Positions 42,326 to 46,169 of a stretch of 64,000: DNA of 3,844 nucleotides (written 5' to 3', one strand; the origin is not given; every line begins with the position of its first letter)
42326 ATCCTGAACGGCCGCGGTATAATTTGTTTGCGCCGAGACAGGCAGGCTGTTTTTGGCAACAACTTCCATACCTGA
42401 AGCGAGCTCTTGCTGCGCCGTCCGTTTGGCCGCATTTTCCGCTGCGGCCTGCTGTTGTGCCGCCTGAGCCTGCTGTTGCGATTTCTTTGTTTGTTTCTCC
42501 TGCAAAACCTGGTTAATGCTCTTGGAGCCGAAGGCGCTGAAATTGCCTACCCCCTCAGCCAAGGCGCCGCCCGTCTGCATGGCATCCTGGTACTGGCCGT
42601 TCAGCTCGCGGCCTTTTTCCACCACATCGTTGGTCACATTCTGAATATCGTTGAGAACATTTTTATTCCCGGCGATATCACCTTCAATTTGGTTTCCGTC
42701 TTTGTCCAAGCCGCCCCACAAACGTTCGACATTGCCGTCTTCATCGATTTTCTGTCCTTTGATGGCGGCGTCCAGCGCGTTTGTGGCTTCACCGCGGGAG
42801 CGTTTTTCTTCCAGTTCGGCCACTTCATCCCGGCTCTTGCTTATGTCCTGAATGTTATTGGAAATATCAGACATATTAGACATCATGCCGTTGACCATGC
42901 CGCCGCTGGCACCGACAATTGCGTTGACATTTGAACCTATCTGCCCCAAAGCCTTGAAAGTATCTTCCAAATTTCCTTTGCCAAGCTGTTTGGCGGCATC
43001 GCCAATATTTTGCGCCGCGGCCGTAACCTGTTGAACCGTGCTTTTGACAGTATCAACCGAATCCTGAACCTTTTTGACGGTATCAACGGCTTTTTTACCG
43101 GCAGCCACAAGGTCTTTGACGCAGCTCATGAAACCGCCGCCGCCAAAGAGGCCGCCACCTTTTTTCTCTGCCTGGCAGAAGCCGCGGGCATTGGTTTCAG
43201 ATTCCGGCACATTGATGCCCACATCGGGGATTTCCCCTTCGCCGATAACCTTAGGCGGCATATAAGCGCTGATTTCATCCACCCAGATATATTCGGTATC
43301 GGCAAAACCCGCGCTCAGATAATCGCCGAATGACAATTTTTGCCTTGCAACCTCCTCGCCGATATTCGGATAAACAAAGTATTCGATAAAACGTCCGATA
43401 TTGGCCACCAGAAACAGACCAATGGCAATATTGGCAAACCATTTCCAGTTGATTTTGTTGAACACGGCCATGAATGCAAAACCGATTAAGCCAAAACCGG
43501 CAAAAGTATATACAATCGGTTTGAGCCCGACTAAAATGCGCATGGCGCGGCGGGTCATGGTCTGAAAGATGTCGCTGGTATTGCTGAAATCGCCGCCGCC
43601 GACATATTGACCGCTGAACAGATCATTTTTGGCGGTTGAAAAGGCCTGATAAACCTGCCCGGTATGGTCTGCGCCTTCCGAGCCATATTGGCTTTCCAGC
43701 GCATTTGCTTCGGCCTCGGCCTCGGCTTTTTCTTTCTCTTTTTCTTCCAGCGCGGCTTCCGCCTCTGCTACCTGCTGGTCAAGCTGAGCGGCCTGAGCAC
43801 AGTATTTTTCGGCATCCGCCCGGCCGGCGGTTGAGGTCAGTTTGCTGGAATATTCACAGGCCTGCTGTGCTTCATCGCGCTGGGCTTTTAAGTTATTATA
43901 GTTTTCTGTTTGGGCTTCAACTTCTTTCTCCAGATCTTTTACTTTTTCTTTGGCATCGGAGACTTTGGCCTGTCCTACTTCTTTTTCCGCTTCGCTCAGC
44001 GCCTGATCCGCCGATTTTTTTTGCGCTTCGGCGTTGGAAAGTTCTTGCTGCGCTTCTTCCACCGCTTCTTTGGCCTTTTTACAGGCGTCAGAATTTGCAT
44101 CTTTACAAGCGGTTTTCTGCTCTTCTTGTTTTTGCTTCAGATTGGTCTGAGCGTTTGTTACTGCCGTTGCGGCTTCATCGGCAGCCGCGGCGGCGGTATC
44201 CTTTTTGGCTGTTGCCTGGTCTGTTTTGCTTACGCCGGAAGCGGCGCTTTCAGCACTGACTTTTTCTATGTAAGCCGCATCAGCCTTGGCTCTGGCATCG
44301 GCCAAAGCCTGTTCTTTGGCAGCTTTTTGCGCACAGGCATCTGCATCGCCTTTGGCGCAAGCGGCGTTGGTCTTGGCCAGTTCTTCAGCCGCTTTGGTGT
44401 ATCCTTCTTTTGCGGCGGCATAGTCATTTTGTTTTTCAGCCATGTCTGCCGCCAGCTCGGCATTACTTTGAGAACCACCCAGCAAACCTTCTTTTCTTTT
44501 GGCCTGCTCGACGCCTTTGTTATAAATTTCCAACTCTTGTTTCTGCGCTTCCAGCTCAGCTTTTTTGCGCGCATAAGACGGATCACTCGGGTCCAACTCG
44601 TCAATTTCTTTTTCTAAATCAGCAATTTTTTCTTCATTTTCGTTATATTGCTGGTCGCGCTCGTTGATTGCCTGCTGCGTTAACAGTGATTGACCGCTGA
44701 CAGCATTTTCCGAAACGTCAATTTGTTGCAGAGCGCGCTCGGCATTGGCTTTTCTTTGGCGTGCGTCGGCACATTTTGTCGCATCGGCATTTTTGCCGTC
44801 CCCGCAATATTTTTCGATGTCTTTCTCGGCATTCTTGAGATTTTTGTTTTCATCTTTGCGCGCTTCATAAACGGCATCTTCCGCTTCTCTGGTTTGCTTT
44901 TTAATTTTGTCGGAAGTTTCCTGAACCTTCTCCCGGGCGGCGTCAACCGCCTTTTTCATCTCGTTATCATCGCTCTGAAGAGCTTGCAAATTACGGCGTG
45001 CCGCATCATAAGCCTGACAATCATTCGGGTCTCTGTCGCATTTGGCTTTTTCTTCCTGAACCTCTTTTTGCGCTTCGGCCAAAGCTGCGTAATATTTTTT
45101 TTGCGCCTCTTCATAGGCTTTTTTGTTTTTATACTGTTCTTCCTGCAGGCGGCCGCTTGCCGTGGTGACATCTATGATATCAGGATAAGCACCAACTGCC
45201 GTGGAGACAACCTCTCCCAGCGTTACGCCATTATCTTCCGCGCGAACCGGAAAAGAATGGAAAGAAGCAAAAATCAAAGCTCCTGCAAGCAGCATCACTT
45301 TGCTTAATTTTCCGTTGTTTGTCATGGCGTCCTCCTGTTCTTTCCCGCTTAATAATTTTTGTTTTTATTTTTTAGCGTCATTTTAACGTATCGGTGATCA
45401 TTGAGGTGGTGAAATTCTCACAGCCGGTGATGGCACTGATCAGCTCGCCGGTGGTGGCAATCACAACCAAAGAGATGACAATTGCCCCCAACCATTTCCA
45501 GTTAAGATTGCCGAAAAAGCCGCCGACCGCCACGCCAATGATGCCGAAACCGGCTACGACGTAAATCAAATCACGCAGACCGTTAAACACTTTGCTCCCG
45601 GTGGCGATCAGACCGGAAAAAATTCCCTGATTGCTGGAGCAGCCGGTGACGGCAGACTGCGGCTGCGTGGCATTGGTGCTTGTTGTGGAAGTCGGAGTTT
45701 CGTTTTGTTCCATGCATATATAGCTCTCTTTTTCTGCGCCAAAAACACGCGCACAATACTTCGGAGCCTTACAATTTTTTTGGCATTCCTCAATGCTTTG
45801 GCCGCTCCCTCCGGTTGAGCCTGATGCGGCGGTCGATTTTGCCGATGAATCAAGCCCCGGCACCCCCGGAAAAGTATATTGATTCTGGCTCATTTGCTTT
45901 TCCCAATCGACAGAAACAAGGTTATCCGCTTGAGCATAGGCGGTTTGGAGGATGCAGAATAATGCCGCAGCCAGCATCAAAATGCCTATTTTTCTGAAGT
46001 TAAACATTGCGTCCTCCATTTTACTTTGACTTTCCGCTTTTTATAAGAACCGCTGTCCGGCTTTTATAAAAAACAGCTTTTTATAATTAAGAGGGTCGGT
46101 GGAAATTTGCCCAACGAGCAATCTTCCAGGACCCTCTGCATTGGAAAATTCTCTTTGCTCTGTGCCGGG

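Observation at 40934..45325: A VirB2 pilin core is embedded in a 1463-aa coiled-coil giant, and there are three VirB2 paralogs in tandem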

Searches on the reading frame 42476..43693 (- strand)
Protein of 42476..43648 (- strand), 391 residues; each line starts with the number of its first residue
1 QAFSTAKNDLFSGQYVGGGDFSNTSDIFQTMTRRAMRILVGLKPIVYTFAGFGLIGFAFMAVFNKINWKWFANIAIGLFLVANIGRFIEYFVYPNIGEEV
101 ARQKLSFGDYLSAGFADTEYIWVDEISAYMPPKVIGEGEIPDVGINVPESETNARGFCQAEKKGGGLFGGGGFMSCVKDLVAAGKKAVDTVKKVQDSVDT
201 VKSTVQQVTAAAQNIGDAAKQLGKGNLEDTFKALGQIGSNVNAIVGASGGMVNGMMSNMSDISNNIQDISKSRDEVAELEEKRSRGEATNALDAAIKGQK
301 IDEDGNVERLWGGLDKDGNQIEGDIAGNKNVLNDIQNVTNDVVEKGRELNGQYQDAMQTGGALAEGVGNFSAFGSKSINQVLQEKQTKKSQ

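Call 28: find_homologous_proteins(query=window:42476-43648:-, max_evalue=0.001)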
Query window:42476-43648:- (391 aa): 31 proteins with E <= 0.001 among 7333 candidates.
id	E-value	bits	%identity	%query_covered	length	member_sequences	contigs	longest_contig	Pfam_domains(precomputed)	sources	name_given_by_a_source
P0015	7.9e-107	376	56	83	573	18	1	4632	-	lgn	-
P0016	8.0e-98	346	58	76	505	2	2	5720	-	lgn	-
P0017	1.4e-97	345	58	76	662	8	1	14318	-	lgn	-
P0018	3.7e-73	265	52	64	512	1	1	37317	-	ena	-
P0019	6.6e-66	241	46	70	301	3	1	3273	-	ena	-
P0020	3.2e-54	203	51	52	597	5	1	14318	-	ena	-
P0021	1.1e-51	194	62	38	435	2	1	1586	-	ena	-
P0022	1.1e-44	171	58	38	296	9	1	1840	-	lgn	-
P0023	3.0e-23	101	49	25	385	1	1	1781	PF04956.19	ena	-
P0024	3.1e-22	98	52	24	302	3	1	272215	PF04956.19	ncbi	-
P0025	1.4e-21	95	45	32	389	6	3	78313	PF04956.19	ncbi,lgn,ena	-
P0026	4.3e-21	94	51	23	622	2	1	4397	PF04956.19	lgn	-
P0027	7.9e-21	93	50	24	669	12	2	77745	PF04956.19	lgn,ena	-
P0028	1.0e-20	93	51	24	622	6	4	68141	PF04956.19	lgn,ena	-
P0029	1.1e-20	92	51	24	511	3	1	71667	PF04956.19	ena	-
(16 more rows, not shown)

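Call 53: search_protein_representatives(protein=window:42476-43648:-)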
Query: 391 residues. Proteins with E-value up to 0.001 (for the whole library): 481; up to 1e-10: 179; up to 1e-30: 40. The best 150 are listed.
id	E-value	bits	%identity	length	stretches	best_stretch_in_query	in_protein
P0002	3.3e-199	678.2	65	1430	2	1-389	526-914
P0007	9.3e-143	492.4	64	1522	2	2-313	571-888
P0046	7.0e-138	476.4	64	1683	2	2-313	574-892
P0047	6.6e-130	450.1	61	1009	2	2-313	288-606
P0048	8.0e-113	393.9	57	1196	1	10-360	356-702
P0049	4.1e-111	388.3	57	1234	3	21-316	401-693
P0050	1.7e-110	386.3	56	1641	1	3-372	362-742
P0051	1.1e-108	380.3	54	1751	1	23-390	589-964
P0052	2.7e-105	369.1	52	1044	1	2-355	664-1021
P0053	2.4e-104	366.0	57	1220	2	2-320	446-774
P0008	7.9e-103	361.0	51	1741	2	2-388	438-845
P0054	1.1e-102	360.6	50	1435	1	7-372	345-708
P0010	1.2e-101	357.1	57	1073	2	7-314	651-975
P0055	1.7e-98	346.7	52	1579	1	16-368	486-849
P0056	3.4e-95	335.9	100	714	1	1-155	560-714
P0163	4.9e-13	65.5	34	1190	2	26-112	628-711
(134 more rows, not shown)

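Call 67: predict_structure(alignment_id=A4)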
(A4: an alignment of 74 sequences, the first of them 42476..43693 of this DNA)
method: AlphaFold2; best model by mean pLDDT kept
length: 406 residues; sequences in the alignment: 74
mean_pLDDT: 59.5   pTM: 0.34
mean pLDDT of the five models: 59.5, 59.0, 58.1, 55.9, 54.8
residues with pLDDT >= 90: 6; 70-90: 137; 50-70: 105; < 50: 158
segments of 3 or more residues with pLDDT < 50: 1-6, 143-145, 154-231, 233-270, 361-389
pLDDT, mean of each block of 10 residues (from residue 1): 56 74 67 67 72 73 81 83 81 77 68 52 59 73 52 47 41 40 36 33 32 39 43 42 40 37 43 65 78 87 86 85 86 85 63 54 41 36 39 60 67
secondary structure, 60 per line:
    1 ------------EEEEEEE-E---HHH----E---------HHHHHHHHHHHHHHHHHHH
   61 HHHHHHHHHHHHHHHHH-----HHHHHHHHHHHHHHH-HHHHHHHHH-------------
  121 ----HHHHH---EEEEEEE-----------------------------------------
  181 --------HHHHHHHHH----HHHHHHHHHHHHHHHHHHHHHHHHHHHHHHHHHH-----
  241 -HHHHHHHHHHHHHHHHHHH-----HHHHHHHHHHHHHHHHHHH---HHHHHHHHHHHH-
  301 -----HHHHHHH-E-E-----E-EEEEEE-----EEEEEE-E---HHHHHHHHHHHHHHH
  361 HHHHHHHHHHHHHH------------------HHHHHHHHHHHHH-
elements in order: E13-19 H42-77 H83-97 H99-107 H125-129 E133-139 H189-197 H202-235 H242-260 H266-284 H288-299 H306-312 E324-329 E335-340 H346-374 H393-405

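Call 70: fold_search(model_id=the predicted structure, library=pdb)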
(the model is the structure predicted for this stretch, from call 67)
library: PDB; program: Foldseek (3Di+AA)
matches with E <= 10: 31; with E <= 0.001: 0
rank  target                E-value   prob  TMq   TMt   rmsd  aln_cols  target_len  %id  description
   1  6zvr_A                2.6e+00  0.06  0.12  0.19  49.6       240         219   14  C11 symmetry: Bacterial Vipp1 and PspA are members of the ancient ESCRT-III membrane-remodeling superfamily. (released 2021-08-04)
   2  8eja_B                3.1e+00  0.15  0.14  0.34   6.3        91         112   10  Computational design of potent and selective inhibitors of Bak and Bax (released 2024-03-20)
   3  6zvr_CB               3.2e+00  0.06  0.12  0.19  46.4       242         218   16  C11 symmetry: Bacterial Vipp1 and PspA are members of the ancient ESCRT-III membrane-remodeling superfamily. (released 2021-08-04)
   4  7abk                  3.6e+00  0.10  0.19  0.35  45.8       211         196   18  Helical structure of PspA (released 2021-08-04)
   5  3ajm_B                4.3e+00  0.03  0.08  0.14  17.1       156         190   15  Crystal structure of programmed cell death 10 in complex with inositol 1,3,4,5-tetrakisphosphate (released 2010-06-30)
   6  8xku_C                5.1e+00  0.02  0.11  0.05  31.9       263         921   14  Cryo-EM structure of the Ycf2-FtsHi motor complex from Arabidopsis in ATP-bound state (released 2024-09-11)
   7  3apz_B                5.4e+00  0.08  0.11  0.14  12.5        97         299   10  Apo form of Arabidopsis medium/long-chain length prenyl pyrophosphate synthase (released 2011-01-19)
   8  8eja_A                5.8e+00  0.10  0.14  0.35   5.8        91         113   11  Computational design of potent and selective inhibitors of Bak and Bax (released 2024-03-20)
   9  8qbr                  5.8e+00  0.03  0.12  0.20  40.7       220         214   13  Cryo-EM structure of Vipp1 helical filament with lattice 1 (Vipp1_L1) (released 2024-09-18)
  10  5j5n_A                6.1e+00  0.35  0.11  0.20   1.9        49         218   12  Crystal structure of the R39W mutant of Populus trichocarpa glutathione transferase PtGSTU30 in complex with glutathio (released 2017-04-12)
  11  9hvc                  6.1e+00  0.18  0.13  0.55   4.8        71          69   18  CryoEM structure of cyclised H-pilus (released 2025-03-26)
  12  4jav_B                6.1e+00  0.13  0.14  0.21   5.2        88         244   12  Structural basis of a rationally rewired protein-protein interface (HK853wt and RR468mutant V13P, L14I, I17M and N21V) (released 2013-09-04)
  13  9vp4                  6.5e+00  0.16  0.14  0.55   4.7        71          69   18  CryoEM structure of cyclised H-pilus (D69R) (released 2025-12-24)
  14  7o3w_A                6.8e+00  0.03  0.13  0.20  40.7       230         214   13  Structural basis for VIPP1 oligomerization and maintenance of thylakoid membrane integrity (released 2021-06-30)
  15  5j4u                  7.2e+00  0.30  0.11  0.20   2.0        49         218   12  Crystal structure of a glutathione S-transferase PtGSTU30 from Populus trichocarpa in complex with GSH (released 2017-04-12)
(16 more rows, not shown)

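Call 80: find_encoding_contigs(protein=P0163, flank=8000, max_places=2)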
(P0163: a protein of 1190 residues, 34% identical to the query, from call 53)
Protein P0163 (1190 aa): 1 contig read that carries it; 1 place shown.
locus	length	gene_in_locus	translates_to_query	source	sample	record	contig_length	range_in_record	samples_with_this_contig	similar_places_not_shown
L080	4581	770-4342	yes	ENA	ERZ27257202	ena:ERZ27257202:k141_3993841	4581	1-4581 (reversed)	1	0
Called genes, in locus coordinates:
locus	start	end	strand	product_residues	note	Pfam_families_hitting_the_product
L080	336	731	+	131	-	PF04956:TrbC (weak)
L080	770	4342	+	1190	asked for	-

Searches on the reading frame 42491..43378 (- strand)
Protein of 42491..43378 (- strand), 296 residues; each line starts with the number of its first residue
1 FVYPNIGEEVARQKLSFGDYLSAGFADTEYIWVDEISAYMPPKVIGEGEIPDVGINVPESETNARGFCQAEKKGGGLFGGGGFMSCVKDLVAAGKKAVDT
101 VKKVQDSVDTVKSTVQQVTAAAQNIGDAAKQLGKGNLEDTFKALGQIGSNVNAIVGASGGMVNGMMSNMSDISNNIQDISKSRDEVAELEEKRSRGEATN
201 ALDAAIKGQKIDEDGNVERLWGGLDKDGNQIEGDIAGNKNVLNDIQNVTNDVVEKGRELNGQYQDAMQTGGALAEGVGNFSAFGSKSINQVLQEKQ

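Call 43: search_solved_structures(query=window:42491-43378:-, max_evalue=10)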
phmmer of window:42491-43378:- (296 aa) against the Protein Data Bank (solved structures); distinct sequences matched with E-value up to 10: 5.
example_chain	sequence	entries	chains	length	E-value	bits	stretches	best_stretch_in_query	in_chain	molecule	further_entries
4uxv_A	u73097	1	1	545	0.52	13.2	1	140-234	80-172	SEPTATION RING FORMATION REGULATOR EZRA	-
8x7z_A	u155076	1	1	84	1.1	12.1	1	113-186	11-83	HR1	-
5vzr_L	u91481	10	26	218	1.4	11.8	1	39-85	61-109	G4 antibody light chain | G4 VL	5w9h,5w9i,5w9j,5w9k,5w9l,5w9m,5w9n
2y44_A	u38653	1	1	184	3.9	10.3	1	88-168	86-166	GLUTAMIC ACID/ALANINE-RICH PROTEIN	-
7wxz_A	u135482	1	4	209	6.9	9.5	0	100-190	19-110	Spike protein S2'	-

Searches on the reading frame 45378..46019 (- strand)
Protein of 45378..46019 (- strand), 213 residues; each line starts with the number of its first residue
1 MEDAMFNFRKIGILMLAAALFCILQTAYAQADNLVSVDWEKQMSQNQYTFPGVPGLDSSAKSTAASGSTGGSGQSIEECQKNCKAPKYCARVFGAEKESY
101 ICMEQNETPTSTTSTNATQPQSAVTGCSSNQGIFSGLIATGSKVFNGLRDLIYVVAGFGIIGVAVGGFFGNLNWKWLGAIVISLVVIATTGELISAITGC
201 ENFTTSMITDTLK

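Call 4: search_protein_families(library=pfam, proteins=[window:45378-46019:-], max_evalue=1)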
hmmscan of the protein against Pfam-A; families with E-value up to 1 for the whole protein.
window:45378-46019:- (213 aa): 2 families
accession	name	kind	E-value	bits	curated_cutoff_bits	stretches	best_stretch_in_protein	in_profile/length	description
PF04956.18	TrbC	-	7.7e-06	26.5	27.9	1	142-196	42-97/98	TrbC/VIRB2 pilin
PF01684.21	ET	-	0.59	10.9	25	1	72-128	13-69/78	ET module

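Call 14: search_protein_families(library=ncbifam, proteins=[window:45378-46019:-], max_evalue=0.1)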
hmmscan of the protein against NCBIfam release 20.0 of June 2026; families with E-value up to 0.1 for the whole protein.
window:45378-46019:- (213 aa): 0 families
